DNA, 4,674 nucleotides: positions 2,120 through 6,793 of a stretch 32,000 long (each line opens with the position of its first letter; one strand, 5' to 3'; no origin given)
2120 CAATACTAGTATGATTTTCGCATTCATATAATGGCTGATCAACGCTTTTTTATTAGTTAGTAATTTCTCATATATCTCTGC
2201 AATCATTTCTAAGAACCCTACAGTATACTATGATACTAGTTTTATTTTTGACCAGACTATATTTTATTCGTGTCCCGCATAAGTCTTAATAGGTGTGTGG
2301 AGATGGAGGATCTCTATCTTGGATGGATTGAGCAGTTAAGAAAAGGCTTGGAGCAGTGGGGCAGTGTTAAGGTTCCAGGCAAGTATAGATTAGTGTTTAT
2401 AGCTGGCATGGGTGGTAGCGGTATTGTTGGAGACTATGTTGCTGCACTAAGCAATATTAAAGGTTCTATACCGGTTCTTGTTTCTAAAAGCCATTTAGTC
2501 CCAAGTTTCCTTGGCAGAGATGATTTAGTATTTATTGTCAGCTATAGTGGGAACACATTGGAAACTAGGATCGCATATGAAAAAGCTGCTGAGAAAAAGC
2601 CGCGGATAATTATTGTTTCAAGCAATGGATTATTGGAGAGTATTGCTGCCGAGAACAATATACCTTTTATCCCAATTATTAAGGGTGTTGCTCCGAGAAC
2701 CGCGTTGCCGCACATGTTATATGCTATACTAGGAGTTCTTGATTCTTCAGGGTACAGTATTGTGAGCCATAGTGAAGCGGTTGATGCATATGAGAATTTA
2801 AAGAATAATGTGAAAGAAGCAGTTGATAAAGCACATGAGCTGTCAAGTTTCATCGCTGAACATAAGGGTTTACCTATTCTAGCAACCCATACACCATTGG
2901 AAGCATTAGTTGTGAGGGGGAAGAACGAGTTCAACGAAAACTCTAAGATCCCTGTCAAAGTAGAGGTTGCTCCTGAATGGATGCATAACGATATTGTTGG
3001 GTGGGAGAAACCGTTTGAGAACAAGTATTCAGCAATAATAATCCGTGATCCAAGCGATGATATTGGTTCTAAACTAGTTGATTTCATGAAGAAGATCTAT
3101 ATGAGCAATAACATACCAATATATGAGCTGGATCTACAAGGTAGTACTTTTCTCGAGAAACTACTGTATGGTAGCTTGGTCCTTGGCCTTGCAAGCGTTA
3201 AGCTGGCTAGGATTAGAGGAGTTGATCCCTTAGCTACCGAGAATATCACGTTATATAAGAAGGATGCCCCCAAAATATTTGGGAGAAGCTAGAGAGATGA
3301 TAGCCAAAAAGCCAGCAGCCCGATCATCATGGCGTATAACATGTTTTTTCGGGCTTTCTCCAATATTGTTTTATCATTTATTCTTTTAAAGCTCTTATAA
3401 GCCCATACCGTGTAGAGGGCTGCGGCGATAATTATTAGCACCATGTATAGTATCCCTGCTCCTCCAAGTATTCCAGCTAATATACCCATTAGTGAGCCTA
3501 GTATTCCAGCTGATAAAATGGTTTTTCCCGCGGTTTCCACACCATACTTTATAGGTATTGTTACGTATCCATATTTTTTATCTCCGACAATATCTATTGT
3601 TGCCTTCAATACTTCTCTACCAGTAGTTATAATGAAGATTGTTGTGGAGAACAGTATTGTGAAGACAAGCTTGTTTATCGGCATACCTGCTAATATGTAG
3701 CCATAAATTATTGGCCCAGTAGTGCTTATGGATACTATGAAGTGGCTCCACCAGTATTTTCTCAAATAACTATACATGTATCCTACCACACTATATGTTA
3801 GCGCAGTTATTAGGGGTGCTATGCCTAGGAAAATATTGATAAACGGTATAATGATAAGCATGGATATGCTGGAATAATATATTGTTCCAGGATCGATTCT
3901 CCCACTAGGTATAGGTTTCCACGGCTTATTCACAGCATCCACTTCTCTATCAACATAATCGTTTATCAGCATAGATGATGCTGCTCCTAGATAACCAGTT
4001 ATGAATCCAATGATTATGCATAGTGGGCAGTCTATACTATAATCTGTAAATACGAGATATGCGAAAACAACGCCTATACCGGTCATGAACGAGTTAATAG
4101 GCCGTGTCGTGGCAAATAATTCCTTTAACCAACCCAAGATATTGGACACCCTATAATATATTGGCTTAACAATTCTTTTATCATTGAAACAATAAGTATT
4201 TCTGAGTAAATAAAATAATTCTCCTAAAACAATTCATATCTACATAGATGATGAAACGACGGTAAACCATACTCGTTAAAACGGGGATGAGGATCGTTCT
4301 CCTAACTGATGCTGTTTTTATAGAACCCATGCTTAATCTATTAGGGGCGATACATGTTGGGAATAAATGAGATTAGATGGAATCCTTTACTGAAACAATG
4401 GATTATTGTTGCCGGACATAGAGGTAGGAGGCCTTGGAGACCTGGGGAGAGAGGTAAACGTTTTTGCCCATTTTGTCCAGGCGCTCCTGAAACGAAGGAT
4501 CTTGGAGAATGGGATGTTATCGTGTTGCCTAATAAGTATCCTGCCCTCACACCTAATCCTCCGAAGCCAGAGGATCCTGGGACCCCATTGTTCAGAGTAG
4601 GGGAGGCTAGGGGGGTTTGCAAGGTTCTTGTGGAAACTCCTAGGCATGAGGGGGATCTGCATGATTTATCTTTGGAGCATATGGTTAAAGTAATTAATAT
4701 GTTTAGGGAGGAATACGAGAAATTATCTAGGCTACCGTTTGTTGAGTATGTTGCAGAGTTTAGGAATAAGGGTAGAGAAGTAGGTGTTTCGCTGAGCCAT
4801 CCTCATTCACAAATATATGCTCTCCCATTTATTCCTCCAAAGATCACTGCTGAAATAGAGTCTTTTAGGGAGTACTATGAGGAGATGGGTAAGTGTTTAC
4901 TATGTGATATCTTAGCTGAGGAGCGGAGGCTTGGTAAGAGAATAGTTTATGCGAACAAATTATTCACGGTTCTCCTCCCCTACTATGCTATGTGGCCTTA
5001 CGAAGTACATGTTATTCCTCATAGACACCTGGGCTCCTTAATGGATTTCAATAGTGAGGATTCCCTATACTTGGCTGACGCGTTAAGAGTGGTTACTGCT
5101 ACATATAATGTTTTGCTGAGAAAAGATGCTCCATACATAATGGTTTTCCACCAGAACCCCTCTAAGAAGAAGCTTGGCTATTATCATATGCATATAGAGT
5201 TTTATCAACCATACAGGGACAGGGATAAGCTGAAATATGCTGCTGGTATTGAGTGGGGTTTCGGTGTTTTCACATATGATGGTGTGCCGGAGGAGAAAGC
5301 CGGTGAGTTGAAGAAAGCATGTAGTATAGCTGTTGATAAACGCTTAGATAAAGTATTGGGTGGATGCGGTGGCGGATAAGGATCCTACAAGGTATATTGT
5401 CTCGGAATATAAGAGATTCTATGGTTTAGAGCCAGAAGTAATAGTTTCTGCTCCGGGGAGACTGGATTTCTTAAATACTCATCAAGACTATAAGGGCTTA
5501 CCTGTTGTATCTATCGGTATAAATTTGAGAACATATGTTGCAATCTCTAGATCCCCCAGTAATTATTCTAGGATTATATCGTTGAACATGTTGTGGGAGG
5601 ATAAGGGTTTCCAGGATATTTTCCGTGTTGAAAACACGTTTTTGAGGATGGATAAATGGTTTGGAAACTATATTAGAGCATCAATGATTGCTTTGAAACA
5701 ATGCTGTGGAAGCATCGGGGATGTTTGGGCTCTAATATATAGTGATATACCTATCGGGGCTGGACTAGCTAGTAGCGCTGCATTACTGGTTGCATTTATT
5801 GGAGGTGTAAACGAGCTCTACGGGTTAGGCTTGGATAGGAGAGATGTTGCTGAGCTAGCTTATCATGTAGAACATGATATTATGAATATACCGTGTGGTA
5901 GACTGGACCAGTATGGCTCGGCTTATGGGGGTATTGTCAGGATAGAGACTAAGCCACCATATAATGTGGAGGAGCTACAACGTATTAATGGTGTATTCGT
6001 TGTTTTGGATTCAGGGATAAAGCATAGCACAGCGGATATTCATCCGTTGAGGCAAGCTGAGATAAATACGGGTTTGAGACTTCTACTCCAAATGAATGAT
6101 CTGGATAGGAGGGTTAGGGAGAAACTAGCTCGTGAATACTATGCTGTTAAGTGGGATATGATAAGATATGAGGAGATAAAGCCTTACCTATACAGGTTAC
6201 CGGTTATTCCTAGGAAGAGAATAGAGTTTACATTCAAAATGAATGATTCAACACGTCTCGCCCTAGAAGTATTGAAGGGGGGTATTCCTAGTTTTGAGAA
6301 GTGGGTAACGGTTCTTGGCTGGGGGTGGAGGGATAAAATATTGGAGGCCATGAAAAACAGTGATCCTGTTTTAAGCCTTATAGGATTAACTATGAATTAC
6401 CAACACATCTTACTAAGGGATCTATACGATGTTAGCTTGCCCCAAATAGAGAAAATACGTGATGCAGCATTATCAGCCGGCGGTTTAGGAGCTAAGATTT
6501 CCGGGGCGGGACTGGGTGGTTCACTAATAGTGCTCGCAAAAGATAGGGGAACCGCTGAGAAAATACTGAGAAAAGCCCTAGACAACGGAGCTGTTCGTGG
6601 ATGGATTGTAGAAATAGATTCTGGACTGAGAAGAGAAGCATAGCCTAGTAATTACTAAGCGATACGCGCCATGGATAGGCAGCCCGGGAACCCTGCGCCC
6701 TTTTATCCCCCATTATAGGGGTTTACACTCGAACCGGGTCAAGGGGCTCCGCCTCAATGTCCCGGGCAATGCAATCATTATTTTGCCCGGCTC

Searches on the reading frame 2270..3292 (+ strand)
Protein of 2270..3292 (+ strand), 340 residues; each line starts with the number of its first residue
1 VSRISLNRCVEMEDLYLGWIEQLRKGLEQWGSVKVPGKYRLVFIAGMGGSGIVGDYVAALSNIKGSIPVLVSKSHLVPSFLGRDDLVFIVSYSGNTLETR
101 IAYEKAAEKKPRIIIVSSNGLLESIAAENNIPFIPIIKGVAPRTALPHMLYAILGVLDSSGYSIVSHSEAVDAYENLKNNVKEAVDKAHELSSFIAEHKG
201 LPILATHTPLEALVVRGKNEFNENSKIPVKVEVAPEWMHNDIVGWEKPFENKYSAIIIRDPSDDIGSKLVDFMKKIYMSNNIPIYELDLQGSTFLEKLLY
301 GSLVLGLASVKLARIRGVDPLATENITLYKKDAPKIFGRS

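Call 34: search_protein_families(library=pfam, proteins=[window:2270-3292:+], max_evalue=0.001)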
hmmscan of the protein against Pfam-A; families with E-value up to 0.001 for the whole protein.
window:2270-3292:+ (340 aa): 2 families
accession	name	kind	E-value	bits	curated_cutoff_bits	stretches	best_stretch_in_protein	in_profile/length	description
PF10432.14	bact-PGI_C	-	5e-41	140.6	24.5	1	186-331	3-149/151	Bacterial phospho-glucose isomerase C-terminal SIS domain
PF01380.27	SIS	-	4.3e-08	33.5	25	1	42-120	8-90/131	SIS domain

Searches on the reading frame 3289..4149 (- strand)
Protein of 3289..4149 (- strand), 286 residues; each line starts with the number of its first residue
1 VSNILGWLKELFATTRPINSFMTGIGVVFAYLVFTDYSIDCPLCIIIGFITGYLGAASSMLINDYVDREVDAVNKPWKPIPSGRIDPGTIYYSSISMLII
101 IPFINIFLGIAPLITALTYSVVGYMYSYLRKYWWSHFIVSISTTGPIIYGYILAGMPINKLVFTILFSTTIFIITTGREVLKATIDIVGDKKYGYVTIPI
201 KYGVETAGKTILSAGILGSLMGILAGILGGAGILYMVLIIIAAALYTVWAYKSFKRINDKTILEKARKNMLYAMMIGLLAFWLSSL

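Call 34: search_protein_families(library=pfam, proteins=[window:3289-4149:-], max_evalue=0.001)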
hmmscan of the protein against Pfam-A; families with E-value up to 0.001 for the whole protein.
window:3289-4149:- (286 aa): 1 family
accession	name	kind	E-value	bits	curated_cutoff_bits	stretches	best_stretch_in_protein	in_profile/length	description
PF01040.23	UbiA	-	9.8e-33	113.9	34.2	1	32-266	9-244/250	UbiA prenyltransferase family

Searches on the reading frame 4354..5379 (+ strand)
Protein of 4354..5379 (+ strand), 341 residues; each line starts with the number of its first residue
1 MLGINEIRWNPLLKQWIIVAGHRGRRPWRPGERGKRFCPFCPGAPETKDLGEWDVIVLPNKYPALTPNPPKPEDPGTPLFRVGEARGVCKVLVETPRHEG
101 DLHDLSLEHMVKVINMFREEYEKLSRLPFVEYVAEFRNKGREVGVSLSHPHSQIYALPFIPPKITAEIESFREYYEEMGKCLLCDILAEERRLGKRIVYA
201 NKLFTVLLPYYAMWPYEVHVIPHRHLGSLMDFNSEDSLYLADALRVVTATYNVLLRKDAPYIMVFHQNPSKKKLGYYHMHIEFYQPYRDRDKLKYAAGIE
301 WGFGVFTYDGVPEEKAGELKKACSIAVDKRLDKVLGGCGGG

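Call 34: search_protein_families(library=pfam, proteins=[window:4354-5379:+], max_evalue=0.001)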
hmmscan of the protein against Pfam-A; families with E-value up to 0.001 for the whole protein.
window:4354-5379:+ (341 aa): 4 families
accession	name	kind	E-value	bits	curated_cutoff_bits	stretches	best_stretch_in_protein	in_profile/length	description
PF01087.27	GalP_UDP_transf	-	1.9e-21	77.8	22.1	1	6-161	13-184/184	Galactose-1-phosphate uridyl transferase, N-terminal domain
PF02744.22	GalP_UDP_tr_C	-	3.4e-18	66.4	29.2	1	167-282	1-118/165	Galactose-1-phosphate uridyl transferase, C-terminal domain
PF16285.10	DUF4931_N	-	2.1e-07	31.5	24.1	1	90-157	54-121/124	Domain of unknown function (DUF4931) N-terminal domain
PF11969.13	DcpS_C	-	4.6e-06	27.5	24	1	180-281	1-97/114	Scavenger mRNA decapping enzyme C-term binding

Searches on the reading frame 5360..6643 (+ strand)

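Call 34: search_protein_families(library=pfam, proteins=[window:5360-6643:+], max_evalue=0.001)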
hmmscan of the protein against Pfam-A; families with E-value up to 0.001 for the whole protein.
window:5360-6643:+ (427 aa): 3 families
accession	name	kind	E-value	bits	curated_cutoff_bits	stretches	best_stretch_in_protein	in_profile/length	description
PF00288.32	GHMP_kinases_N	-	5e-19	68.7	22.3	1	103-191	1-87/87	GHMP kinases N terminal domain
PF08544.19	GHMP_kinases_C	-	2.5e-13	50.7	21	1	328-408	2-81/85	GHMP kinases C terminal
PF10509.15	GalKase_gal_bdg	-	3.3e-12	46.2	23.1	1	16-64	2-49/49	Galactokinase galactose-binding signature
